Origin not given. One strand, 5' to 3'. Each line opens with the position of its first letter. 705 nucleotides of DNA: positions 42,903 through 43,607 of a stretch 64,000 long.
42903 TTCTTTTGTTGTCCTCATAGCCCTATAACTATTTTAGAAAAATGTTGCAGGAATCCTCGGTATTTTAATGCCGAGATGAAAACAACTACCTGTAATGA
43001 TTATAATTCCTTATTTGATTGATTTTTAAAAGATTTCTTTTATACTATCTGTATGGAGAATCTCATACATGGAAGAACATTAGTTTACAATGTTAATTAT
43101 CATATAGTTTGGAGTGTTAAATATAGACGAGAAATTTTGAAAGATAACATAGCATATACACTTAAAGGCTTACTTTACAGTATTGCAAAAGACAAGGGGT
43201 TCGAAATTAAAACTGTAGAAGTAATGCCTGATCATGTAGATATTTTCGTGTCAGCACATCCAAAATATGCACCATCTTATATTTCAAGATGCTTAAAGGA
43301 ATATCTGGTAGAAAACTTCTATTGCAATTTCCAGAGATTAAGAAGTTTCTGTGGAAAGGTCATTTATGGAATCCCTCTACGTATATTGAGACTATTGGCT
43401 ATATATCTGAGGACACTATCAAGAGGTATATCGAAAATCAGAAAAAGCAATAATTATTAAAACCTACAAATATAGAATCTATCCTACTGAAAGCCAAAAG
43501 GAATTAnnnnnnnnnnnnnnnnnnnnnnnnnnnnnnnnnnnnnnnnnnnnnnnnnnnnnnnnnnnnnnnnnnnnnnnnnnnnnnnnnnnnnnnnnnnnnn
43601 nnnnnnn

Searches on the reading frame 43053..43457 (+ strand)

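Call 6: search_protein_families(library=pfam, proteins=[window:43053-43457:+], max_evalue=0.1)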
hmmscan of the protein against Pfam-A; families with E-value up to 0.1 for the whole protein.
window:43053-43457:+ (135 aa): 1 family
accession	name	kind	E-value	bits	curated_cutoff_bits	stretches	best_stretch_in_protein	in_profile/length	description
PF01797.21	Y1_Tnp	-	4.9e-21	75.5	23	1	11-104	2-96/121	Transposase IS200 like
